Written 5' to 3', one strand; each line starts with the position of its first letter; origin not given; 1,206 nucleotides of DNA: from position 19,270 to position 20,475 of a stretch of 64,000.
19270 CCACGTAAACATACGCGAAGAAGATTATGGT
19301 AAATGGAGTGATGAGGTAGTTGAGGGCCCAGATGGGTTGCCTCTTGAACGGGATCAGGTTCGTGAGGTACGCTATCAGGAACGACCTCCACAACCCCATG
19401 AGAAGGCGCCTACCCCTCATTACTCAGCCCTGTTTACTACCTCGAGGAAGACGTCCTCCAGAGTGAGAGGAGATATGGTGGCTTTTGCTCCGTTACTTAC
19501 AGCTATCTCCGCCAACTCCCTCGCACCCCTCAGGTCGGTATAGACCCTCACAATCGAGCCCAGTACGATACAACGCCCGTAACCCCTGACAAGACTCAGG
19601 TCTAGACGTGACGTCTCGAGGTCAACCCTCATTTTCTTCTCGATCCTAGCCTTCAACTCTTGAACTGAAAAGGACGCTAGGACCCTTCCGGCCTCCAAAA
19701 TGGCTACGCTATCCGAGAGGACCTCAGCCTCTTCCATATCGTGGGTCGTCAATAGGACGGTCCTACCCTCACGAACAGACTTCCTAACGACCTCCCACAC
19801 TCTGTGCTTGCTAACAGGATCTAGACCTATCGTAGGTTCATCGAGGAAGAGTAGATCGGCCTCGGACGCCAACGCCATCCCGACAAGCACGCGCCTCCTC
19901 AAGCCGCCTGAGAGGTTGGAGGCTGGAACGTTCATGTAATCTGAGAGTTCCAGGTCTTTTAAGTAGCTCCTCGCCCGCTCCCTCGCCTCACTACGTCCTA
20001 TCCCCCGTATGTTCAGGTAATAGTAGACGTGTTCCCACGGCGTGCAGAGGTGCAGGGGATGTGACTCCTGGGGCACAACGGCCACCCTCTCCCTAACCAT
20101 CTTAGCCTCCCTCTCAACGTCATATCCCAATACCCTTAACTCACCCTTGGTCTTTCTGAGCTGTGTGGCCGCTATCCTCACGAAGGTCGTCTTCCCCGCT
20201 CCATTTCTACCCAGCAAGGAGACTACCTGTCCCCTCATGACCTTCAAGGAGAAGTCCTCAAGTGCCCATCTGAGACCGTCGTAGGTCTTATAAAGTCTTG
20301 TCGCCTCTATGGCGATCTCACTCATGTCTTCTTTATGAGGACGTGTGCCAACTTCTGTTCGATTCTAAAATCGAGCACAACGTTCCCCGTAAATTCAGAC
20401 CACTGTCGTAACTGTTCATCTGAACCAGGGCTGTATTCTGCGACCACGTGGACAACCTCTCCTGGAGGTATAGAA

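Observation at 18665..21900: Rhodanese, then GcvH/TusA fusion translationally coupled to an ABC-2 exporter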

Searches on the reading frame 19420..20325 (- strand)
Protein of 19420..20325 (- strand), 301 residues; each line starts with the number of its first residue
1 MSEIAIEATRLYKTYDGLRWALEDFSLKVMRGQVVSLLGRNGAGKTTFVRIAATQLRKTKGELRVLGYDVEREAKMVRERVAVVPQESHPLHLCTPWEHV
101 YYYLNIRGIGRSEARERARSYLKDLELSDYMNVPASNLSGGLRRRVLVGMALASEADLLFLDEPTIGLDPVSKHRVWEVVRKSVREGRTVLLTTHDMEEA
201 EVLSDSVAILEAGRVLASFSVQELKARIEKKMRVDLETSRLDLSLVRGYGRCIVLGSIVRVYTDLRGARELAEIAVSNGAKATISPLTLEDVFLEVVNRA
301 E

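Call 3: search_protein_families(library=pfam, proteins=[window:19420-20325:-], max_evalue=0.01)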
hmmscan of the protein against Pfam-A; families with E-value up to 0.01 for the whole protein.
window:19420-20325:- (301 aa): 5 families
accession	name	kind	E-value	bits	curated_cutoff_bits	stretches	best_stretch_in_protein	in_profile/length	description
PF00005.33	ABC_tran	-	1.2e-27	97.6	25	1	22-165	1-136/137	ABC transporter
PF13304.12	AAA_21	-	1.1e-12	49.1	27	1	119-198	220-301/304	AAA domain, putative AbiEii toxin, Type IV TA system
PF13604.12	AAA_30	-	0.0019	18.4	27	0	33-69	19-55/191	AAA domain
PF00931.28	NB-ARC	-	0.0023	17.7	23.5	0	33-60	19-46/248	NB-ARC domain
PF02367.23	TsaE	-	0.0044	17.4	26.6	1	27-58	16-47/128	Threonylcarbamoyl adenosine biosynthesis protein TsaE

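Call 4: search_protein_families(library=ncbifam, proteins=[window:19420-20325:-], max_evalue=0.01)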
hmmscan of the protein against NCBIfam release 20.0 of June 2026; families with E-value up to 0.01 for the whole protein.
window:19420-20325:- (301 aa): 190 families (the best 25 are shown)
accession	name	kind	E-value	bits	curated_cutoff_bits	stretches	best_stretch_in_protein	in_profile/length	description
TIGR01188.1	drrA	subfamily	3.6e-67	226.8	312.45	1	13-234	1-221/302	daunorubicin resistance ABC transporter, ATP-binding protein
TIGR03864.1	PQQ_ABC_ATP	hypoth_equivalog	1.7e-43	148.8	302.25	1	6-229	2-224/236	ABC transporter, ATP-binding subunit, PQQ-dependent alcohol dehydrogenase system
NF010059.0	PRK13536.1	equivalog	2.1e-43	148.4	549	1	1-299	39-338/342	nodulation factor ABC transporter ATP-binding protein NodI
NF010060.0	PRK13537.1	equivalog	3.4e-43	147.7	521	1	2-297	12-308/314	nodulation factor ABC transporter ATP-binding protein NodI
TIGR01288.1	nodI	equivalog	5.1e-41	140.6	424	1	2-299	1-299/303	nodulation factor ABC transporter ATP-binding protein NodI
TIGR04521.1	ECF_ATPase_2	equivalog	7.1e-38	130.3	330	1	20-237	19-245/279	energy-coupling factor transporter ATPase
TIGR01257.1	rim_protein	equivalog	7.9e-38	129.1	4012.85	1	19-224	943-1147/2272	rim ABC transporter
TIGR04520.1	ECF_ATPase_1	equivalog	6.8e-37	127.3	315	1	7-237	2-236/269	energy-coupling factor transporter ATPase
NF033858.1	ABC2_perm_RbbA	equivalog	7e-37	126.8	1050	1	10-231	6-231/909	ribosome-associated ATPase/putative transporter RbbA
TIGR02673.1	FtsE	equivalog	3.7e-35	121.5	264.85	1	6-213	2-213/214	cell division ATP-binding protein FtsE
TIGR03522.1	GldA_ABC_ATP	equivalog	1.4e-34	119.9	402.6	1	6-246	3-241/301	gliding motility-associated ABC transporter ATP-binding subunit GldA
TIGR04406.1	LPS_export_lptB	equivalog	1.5e-33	116.1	240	1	7-226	3-224/239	LPS export ABC transporter ATP-binding protein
TIGR01166.1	cbiO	subfamily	2.1e-33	115.4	211.8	1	21-198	7-188/190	cobalt ABC transporter, ATP-binding protein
NF010156.0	PRK13635.1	equivalog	1.3e-31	109.8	392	1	12-232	13-235/279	energy-coupling factor ABC transporter ATP-binding protein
NF010068.0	PRK13548.1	equivalog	6e-31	107.5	261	1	4-223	4-229/261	heme ABC transporter ATP-binding protein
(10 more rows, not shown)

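Call 72: search_solved_structures(query=window:19420-20325:-, max_evalue=1e-30)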
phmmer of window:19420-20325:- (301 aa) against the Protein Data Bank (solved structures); distinct sequences matched with E-value up to 1e-30: 38.
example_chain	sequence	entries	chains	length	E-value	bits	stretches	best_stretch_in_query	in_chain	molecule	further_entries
8edw_A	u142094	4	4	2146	4.3e-73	249.2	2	12-241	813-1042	Phospholipid-transporting ATPase ABCA7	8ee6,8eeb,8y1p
8eop_A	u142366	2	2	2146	3e-72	246.5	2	12-241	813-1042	Phospholipid-transporting ATPase ABCA7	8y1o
7w01_A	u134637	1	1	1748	7.8e-72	245.1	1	10-218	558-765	Phospholipid-transporting ATPase ABCA3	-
7lkp_A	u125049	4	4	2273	2.1e-71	243.7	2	19-219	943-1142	Retinal-specific phospholipid-transporting ATPase ABCA4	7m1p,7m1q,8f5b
7e7i_A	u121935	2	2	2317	2.2e-71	243.6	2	19-219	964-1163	Retinal-specific phospholipid-transporting ATPase ABCA4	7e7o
7w02_A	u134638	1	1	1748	5.4e-71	242.3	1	10-218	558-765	Phospholipid-transporting ATPase ABCA3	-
7lkz_A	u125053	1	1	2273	1.4e-70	241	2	19-219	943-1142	Retinal-specific phospholipid-transporting ATPase ABCA4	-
7e7q_A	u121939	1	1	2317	1.5e-70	240.9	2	19-219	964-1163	Retinal-specific phospholipid-transporting ATPase ABCA4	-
7tdt_A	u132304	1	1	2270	4.4e-70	239.3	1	6-220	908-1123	Phospholipid-transporting ATPase ABCA1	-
7tby_A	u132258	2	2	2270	4.4e-70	239.3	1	6-220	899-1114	ATP-binding cassette, sub-family A (ABC1), member 1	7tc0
7tbz_A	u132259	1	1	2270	4.4e-70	239.3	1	6-220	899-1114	ATP-binding cassette, sub-family A (ABC1), member 1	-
5xjy_A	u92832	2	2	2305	4.6e-70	239.3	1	6-220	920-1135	ATP-binding cassette sub-family A member 1 | Phospholipid-transporting ATPase ABCA1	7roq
7tbw_A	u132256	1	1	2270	3.1e-69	236.6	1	6-220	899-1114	ATP-binding cassette, sub-family A (ABC1), member 1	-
4yer_A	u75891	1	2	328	2.1e-43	151.8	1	20-296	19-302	ABC transporter ATP-binding protein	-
6qex_A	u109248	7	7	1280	2.9e-33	118.6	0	22-226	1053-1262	Multidrug resistance protein 1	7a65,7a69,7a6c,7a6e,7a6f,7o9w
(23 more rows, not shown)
